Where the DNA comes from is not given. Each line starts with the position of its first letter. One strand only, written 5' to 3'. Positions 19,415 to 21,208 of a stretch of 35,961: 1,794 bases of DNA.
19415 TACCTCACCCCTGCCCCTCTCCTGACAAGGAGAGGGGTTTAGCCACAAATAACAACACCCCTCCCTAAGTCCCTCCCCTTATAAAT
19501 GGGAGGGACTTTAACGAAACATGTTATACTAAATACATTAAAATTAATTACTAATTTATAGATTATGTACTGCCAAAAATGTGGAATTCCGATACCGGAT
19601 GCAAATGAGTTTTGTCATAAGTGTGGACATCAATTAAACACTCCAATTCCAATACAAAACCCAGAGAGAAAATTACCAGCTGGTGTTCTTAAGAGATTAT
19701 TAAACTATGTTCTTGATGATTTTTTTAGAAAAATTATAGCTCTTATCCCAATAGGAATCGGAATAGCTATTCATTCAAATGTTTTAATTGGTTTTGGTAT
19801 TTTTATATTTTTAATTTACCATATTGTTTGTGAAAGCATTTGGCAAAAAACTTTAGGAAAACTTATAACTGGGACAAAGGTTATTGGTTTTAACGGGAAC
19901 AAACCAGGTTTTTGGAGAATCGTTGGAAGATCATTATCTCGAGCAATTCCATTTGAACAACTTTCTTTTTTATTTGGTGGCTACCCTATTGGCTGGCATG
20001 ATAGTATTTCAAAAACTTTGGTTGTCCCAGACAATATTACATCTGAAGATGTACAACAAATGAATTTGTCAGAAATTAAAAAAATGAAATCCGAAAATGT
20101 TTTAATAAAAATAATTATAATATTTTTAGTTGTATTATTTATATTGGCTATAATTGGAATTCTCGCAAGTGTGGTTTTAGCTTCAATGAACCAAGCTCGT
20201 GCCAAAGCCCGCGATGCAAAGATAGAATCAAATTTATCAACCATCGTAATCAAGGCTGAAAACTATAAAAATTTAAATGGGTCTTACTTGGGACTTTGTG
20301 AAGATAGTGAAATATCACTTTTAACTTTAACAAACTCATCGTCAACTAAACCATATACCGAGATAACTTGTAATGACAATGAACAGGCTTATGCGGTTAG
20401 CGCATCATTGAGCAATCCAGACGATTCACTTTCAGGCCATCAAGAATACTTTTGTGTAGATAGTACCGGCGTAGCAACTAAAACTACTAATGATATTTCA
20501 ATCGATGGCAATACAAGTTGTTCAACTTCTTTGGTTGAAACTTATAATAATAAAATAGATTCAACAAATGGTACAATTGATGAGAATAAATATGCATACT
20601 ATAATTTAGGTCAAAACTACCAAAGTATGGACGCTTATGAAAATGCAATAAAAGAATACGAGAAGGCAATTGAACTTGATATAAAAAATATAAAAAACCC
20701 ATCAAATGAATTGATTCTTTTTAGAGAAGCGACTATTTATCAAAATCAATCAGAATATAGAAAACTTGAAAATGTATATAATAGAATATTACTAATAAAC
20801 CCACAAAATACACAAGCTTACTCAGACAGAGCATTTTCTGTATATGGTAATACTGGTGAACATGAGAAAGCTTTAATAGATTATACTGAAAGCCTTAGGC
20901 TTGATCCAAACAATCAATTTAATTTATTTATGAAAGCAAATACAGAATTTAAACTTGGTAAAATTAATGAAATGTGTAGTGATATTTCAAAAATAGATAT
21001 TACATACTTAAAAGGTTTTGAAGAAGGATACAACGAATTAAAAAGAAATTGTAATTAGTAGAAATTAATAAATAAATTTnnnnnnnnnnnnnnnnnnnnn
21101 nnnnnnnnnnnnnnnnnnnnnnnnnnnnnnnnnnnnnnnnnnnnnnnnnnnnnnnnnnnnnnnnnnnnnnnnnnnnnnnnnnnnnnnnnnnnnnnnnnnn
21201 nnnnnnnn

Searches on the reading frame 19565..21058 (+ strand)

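Call 24: search_protein_families(library=pfam, proteins=[window:19565-21058:+], max_evalue=0.001)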
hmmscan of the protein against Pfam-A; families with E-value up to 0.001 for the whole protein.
window:19565-21058:+ (497 aa): 11 families
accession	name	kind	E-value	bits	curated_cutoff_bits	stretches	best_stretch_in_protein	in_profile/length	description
PF00515.34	TPR_1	-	2.2e-12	46.7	27.8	1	343-372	2-31/34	Tetratricopeptide repeat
PF13181.12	TPR_8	-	2.3e-12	46.4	25.7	1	344-372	3-31/34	Tetratricopeptide repeat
PF07719.23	TPR_2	-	3.5e-12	45.9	27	1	343-374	2-33/34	Tetratricopeptide repeat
PF06271.18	RDD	-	6.1e-10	40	24.1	1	39-198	2-119/137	RDD family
PF13431.12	TPR_17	-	1.5e-07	31.6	24.4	0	440-469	2-31/34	Tetratricopeptide repeat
PF13240.11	Zn_Ribbon_1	-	1.3e-06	28.4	25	1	2-24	1-23/23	zinc-ribbon domain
PF13371.12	TPR_9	-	1.4e-06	28.7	35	1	391-451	4-63/73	Tetratricopeptide repeat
PF13414.12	TPR_11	-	8.2e-05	22.6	26.8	0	357-375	9-27/42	TPR repeat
PF13424.12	TPR_12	-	0.00014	22.4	30.1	0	344-399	5-62/77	Tetratricopeptide repeat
PF12773.13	DZR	-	0.00022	21.8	27.3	1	3-25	1-23/45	Double zinc ribbon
PF23914.1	TPR_CcmH_CycH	-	0.00079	19.7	42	0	341-446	49-150/158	Cytochrome c-type biogenesis protein H TPR domain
